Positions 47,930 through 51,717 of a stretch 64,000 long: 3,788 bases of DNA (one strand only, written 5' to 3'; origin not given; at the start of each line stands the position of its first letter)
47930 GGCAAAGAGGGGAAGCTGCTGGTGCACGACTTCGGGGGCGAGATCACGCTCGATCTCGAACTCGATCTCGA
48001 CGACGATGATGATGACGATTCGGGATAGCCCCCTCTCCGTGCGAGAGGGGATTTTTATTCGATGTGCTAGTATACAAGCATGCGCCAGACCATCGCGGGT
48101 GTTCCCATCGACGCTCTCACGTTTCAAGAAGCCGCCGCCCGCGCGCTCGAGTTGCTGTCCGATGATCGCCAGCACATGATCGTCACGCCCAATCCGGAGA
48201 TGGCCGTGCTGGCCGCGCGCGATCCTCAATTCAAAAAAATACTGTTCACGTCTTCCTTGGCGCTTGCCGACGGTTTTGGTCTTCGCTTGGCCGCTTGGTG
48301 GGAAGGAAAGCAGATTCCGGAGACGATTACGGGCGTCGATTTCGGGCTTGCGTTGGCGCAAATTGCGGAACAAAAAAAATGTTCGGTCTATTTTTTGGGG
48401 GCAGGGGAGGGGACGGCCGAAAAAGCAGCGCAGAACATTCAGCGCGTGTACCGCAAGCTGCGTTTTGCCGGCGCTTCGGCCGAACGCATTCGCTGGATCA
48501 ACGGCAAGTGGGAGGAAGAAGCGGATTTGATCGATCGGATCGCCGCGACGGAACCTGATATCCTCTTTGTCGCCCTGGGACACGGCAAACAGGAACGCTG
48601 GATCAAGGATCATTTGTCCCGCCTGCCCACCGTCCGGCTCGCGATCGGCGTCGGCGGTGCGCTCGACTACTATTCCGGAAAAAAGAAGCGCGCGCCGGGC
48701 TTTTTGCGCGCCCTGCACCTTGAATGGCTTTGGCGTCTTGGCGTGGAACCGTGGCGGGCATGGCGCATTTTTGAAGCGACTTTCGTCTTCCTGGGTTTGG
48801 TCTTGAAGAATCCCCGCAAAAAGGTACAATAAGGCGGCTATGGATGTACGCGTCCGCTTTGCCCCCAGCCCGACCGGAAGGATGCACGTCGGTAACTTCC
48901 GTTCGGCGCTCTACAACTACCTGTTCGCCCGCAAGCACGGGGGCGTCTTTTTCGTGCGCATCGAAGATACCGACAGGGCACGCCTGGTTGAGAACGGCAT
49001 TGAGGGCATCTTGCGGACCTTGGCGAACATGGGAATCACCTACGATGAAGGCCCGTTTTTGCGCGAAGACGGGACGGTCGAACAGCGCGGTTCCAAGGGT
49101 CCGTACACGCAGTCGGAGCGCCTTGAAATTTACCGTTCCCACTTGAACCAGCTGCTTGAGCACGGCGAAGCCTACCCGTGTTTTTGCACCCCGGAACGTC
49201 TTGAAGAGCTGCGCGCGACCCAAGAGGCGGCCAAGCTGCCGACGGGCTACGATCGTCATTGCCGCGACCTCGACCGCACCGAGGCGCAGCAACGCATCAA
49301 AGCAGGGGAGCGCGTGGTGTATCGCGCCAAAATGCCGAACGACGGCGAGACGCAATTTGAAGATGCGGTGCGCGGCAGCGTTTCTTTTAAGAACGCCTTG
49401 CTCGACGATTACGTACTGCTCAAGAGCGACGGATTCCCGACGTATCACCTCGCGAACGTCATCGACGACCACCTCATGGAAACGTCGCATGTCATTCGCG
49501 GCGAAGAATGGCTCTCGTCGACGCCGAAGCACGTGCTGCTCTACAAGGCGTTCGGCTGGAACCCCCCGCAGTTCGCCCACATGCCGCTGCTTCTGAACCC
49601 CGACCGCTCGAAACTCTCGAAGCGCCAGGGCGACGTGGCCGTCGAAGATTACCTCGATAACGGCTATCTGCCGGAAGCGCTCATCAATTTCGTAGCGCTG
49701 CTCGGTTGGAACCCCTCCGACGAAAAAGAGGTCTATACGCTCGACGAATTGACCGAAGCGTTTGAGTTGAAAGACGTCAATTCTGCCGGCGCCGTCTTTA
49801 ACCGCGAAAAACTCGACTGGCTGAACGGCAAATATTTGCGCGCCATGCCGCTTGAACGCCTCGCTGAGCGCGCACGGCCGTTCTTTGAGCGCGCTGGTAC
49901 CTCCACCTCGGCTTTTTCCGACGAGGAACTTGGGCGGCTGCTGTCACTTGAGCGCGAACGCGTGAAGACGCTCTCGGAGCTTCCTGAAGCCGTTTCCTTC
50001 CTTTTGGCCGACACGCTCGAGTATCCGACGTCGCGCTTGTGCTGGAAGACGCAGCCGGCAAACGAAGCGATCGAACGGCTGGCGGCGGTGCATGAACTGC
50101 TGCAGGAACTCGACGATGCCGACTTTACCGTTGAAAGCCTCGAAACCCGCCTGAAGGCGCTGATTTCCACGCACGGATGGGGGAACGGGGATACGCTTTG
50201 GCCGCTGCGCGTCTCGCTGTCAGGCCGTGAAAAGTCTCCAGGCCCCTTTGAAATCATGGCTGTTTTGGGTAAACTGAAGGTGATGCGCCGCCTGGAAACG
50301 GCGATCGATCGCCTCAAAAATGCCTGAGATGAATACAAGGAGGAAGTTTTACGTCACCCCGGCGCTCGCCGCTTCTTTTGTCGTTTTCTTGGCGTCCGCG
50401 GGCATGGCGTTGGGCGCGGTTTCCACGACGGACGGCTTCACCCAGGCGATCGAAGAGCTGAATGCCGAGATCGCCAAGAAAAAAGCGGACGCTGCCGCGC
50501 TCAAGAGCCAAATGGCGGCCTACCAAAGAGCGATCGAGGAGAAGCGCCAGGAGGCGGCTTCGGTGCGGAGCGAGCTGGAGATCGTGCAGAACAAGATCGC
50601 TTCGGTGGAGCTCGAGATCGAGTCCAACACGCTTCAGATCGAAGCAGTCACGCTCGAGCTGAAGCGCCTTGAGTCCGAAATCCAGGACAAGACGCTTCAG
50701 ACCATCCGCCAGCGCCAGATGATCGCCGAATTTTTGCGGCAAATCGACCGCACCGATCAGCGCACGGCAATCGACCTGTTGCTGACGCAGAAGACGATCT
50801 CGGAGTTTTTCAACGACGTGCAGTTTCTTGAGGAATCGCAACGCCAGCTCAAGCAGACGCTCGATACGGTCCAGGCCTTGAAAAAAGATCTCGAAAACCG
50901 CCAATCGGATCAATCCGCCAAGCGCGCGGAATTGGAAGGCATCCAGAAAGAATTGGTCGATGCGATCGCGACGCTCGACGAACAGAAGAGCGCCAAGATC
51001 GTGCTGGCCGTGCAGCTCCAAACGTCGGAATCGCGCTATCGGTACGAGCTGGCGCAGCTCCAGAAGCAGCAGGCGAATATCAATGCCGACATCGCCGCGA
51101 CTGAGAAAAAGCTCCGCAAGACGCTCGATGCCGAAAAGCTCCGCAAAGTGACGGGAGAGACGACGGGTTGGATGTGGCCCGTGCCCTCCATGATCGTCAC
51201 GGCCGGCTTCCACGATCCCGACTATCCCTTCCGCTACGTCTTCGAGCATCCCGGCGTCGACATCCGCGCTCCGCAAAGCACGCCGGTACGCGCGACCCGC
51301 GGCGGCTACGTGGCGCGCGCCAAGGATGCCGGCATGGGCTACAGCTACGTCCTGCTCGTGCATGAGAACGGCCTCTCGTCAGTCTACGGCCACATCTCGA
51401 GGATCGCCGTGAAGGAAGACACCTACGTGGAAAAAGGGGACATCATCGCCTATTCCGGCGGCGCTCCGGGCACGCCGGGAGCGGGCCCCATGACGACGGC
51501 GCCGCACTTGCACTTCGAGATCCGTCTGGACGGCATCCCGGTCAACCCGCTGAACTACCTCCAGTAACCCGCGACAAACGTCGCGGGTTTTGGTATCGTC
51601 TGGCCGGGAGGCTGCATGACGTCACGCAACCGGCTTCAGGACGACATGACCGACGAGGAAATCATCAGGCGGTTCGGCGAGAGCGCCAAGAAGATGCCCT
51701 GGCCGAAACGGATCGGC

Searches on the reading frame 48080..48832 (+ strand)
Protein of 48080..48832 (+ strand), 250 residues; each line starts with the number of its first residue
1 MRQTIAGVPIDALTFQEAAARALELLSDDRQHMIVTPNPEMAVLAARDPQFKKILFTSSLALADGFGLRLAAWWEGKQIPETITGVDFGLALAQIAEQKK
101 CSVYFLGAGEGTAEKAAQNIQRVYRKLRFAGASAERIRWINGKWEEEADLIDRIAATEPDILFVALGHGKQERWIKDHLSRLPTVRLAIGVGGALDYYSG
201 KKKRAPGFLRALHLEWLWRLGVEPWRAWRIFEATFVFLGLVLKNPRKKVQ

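Call 67: search_protein_families(library=pfam, proteins=[window:48080-48832:+], max_evalue=0.001)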
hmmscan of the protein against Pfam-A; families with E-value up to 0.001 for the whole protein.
window:48080-48832:+ (250 aa): 1 family
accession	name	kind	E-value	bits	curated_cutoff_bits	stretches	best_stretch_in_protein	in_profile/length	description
PF03808.19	Glyco_tran_WecG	-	1e-51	175.5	27.4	1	59-230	2-167/168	Glycosyl transferase WecG/TagA/CpsF family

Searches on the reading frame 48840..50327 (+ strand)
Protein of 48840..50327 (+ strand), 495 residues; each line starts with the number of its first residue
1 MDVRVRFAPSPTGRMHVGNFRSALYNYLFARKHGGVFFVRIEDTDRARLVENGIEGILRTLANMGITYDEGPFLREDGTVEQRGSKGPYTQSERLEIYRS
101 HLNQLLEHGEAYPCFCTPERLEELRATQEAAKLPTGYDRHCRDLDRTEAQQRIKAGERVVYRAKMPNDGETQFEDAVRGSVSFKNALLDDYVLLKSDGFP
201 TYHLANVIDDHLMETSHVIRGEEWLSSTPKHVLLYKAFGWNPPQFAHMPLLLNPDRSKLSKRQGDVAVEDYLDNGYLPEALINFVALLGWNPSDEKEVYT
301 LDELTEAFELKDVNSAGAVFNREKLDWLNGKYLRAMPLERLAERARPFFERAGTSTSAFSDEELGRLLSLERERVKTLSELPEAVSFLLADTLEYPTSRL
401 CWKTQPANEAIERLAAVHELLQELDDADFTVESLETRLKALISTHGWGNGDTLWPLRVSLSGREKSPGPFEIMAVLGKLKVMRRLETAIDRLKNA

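Call 67: search_protein_families(library=pfam, proteins=[window:48840-50327:+], max_evalue=0.001)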
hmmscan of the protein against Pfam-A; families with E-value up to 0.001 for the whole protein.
window:48840-50327:+ (495 aa): 2 families
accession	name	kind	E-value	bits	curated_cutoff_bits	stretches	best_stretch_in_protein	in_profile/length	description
PF00749.27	tRNA-synt_1c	-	3.7e-102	341.9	23.4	1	3-327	2-314/314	tRNA synthetases class I (E and Q), catalytic domain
PF19269.4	Anticodon_2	-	9.2e-31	107.6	23.6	1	340-489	1-141/141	Anticodon binding domain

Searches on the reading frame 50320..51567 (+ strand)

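Call 67: search_protein_families(library=pfam, proteins=[window:50320-51567:+], max_evalue=0.001)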
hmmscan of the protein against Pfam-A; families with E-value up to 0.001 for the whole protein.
window:50320-51567:+ (415 aa): 2 families
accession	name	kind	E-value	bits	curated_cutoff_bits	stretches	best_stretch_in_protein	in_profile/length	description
PF01551.29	Peptidase_M23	-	1.5e-24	86.4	28.7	1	310-410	3-96/96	Peptidase family M23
PF18035.6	Bap31_Bap29_C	-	0.00058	20.3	30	1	44-71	3-30/52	Bap31/Bap29 cytoplasmic coiled-coil domain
